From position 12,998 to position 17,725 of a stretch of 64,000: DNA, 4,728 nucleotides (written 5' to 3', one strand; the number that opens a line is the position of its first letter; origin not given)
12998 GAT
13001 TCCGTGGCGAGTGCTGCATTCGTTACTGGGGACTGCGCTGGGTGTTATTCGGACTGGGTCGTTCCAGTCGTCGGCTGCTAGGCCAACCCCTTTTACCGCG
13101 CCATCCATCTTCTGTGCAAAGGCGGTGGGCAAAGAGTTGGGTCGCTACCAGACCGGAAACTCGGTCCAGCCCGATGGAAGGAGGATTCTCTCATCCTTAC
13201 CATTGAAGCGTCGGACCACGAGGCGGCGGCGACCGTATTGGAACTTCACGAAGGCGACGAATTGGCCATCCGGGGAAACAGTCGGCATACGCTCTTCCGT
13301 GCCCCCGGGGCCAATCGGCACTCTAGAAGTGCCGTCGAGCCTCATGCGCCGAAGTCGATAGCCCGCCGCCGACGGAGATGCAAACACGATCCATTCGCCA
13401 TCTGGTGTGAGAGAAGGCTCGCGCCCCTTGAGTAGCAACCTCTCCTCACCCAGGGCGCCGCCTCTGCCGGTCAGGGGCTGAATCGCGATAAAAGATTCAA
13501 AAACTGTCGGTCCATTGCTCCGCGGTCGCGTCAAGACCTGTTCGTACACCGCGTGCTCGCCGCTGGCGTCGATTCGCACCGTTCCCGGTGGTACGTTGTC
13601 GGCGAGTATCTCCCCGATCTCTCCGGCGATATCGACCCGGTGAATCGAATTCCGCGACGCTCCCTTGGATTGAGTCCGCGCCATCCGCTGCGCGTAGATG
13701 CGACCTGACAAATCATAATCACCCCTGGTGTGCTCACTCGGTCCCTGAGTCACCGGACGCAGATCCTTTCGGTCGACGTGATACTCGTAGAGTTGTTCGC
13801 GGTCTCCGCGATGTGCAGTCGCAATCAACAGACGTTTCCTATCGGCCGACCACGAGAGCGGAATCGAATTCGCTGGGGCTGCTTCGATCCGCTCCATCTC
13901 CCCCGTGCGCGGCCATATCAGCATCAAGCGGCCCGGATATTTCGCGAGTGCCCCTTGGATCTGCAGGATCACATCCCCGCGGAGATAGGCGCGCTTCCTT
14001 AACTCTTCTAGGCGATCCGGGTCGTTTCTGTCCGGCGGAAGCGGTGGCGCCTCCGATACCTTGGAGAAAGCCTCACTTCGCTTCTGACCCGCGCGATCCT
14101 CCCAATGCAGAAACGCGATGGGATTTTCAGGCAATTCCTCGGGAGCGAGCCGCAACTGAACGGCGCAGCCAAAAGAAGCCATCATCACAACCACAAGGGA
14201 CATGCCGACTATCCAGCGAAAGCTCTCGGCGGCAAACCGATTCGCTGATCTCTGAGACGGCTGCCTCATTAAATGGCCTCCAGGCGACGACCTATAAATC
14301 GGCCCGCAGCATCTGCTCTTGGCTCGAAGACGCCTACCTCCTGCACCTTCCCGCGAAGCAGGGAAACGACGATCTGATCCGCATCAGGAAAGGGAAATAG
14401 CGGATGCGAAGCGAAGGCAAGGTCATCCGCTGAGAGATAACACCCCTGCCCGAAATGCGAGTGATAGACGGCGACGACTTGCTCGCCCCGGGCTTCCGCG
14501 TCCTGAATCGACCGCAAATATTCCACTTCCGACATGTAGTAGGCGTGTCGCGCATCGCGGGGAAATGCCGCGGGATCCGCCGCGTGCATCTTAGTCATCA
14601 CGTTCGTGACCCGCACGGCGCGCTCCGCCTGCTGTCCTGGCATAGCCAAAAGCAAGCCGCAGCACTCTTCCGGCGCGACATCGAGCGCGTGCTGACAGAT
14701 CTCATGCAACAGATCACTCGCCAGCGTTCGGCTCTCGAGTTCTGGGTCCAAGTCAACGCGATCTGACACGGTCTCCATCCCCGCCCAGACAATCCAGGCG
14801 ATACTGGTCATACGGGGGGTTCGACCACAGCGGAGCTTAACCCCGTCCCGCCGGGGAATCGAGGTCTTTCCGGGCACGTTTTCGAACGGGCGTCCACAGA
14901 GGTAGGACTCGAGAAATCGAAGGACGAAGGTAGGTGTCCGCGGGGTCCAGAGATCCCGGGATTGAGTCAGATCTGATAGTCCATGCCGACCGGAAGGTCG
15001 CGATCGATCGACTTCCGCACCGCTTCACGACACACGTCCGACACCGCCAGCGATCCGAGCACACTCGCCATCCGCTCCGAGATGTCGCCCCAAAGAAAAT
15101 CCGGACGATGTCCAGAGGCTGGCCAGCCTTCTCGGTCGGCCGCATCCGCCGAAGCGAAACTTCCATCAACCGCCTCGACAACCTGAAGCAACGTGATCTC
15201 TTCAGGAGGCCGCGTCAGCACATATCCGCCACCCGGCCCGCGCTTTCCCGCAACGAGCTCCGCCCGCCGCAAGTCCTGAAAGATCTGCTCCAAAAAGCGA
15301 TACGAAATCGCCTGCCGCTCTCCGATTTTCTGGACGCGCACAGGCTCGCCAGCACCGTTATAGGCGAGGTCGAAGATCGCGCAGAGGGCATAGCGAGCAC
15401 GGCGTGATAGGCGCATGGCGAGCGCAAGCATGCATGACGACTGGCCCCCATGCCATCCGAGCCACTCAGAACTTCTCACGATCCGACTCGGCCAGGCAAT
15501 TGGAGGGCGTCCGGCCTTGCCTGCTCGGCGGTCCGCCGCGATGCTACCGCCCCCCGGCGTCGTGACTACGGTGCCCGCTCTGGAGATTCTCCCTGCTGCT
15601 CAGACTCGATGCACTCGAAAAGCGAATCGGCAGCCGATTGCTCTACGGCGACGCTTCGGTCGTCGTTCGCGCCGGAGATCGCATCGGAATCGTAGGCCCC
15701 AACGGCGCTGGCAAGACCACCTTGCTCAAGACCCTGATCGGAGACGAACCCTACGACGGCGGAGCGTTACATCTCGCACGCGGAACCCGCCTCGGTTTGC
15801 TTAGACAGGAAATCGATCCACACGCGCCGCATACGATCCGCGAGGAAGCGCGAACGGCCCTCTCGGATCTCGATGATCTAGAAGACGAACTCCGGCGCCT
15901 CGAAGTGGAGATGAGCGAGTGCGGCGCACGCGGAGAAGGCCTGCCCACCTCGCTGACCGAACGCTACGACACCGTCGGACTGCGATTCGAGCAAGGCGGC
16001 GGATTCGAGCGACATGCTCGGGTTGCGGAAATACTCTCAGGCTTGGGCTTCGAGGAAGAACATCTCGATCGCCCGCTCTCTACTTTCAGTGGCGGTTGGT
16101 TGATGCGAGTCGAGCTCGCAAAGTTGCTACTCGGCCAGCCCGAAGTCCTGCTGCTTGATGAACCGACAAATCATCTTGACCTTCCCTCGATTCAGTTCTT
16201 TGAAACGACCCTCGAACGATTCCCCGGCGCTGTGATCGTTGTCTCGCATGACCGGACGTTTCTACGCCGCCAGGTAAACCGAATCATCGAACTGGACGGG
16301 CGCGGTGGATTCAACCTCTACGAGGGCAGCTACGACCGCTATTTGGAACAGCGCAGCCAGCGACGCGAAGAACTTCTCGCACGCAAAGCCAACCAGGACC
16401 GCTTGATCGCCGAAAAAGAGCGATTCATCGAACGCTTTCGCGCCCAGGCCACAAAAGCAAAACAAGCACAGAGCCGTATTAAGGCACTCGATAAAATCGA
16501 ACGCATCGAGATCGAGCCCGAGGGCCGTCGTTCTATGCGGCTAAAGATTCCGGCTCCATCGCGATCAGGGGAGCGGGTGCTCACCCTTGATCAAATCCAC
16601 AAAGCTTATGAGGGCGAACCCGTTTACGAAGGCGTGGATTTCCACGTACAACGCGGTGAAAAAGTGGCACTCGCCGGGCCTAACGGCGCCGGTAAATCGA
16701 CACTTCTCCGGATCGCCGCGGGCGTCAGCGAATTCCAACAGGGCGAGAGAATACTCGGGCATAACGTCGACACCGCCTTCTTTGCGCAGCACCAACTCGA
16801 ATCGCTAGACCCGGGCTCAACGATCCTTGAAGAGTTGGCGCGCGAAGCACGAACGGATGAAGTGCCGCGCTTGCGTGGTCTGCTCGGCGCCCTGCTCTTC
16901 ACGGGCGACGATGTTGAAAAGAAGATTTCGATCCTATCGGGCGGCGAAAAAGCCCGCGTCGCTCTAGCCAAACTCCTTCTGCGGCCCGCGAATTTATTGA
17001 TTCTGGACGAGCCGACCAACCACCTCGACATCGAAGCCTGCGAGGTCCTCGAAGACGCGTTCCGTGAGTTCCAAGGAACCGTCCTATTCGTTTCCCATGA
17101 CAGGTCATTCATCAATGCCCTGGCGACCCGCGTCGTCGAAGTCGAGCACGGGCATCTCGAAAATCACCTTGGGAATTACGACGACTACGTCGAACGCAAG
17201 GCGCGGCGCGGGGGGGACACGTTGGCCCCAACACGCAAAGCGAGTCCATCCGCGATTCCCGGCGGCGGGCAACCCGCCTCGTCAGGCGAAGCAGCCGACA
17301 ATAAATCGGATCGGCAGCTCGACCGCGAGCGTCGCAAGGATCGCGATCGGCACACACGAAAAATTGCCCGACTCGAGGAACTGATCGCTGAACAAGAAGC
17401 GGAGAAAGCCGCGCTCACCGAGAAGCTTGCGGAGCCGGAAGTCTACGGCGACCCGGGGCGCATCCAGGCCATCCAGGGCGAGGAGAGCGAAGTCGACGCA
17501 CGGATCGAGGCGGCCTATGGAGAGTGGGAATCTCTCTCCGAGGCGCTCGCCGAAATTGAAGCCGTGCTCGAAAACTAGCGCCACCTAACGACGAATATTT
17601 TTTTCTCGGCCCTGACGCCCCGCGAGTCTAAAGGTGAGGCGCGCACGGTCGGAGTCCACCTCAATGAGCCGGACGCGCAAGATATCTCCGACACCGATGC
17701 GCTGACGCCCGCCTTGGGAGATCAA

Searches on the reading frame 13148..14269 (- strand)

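Call 10: search_protein_families(library=pfam, proteins=[window:13148-14269:-], max_evalue=0.01)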
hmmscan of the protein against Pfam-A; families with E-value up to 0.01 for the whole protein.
window:13148-14269:- (374 aa): 1 family
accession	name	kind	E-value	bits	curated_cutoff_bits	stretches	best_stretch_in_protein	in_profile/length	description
PF07676.18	PD40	-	1.8e-09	37.7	20.9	0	325-347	10-33/38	WD40-like Beta Propeller Repeat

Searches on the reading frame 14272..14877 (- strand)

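Call 10: search_protein_families(library=pfam, proteins=[window:14272-14877:-], max_evalue=0.01)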
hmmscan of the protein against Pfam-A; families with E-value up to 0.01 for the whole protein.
window:14272-14877:- (202 aa): 1 family
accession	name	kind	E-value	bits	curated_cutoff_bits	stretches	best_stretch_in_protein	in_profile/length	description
PF14464.11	Prok-JAB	-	3.6e-15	56.3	25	1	55-165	3-95/114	Prokaryotic homologs of the JAB domain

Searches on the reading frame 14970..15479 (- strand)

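Call 10: search_protein_families(library=pfam, proteins=[window:14970-15479:-], max_evalue=0.01)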
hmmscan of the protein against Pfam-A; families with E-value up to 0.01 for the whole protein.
window:14970-15479:- (170 aa): 2 families
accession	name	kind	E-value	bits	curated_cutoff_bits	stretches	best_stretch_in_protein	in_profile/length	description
PF02082.26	Rrf2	-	9.2e-30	103.9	30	1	24-151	1-131/132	Iron-dependent Transcriptional regulator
PF03444.21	HrcA_DNA-bdg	-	0.00091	19.3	21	1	29-90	7-67/79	Winged helix-turn-helix transcription repressor, HrcA DNA-binding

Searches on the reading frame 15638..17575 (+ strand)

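Call 10: search_protein_families(library=pfam, proteins=[window:15638-17575:+], max_evalue=0.01)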
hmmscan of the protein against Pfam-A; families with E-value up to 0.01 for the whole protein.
window:15638-17575:+ (646 aa): 26 families (the best 25 are shown)
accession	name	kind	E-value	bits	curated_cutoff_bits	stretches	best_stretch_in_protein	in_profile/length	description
PF00005.33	ABC_tran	-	3.4e-50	170.6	25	2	331-461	2-137/137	ABC transporter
PF12848.13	ABC_tran_Xtn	-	2.4e-26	92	25.9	1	222-300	5-83/85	ABC transporter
PF13304.12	AAA_21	-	5.3e-15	56.7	27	3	17-33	3-19/304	AAA domain, putative AbiEii toxin, Type IV TA system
PF16326.10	ABC_tran_CTD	-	4.3e-13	49.7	32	1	573-635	7-69/69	ABC transporter C-terminal domain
PF02463.25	SMC_N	-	1.7e-09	37.9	40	1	431-502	135-211/220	RecF/RecN/SMC N terminal domain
PF13555.12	AAA_29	-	3.9e-08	33.4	27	1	330-357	12-39/61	P-loop containing region of AAA domain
PF13604.12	AAA_30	-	3.2e-05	24.2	27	0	343-485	21-122/191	AAA domain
PF13173.12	AAA_14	-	3.3e-05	24.4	27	0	343-424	5-86/129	AAA domain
PF02492.25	cobW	-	3.8e-05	23.8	20.7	0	16-34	3-21/180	CobW/HypB/UreG, nucleotide-binding domain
PF13476.12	AAA_23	-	8.2e-05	23.8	27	0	18-31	24-37/201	AAA domain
PF13479.12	AAA_24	-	0.00015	22.1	27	0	15-33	4-22/195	AAA domain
PF13481.12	AAA_25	-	0.00021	21.4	27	0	336-374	29-65/195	AAA domain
PF13401.12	AAA_22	-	0.00027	21.7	27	0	18-37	10-29/130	AAA domain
PF01926.29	MMR_HSR1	-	0.0003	21.3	21.9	0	15-36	1-22/113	50S ribosome-binding GTPase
PF25199.1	nSTAND_NTPase5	-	0.00047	20.4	34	0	342-389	43-92/145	Novel STAND NTPase 5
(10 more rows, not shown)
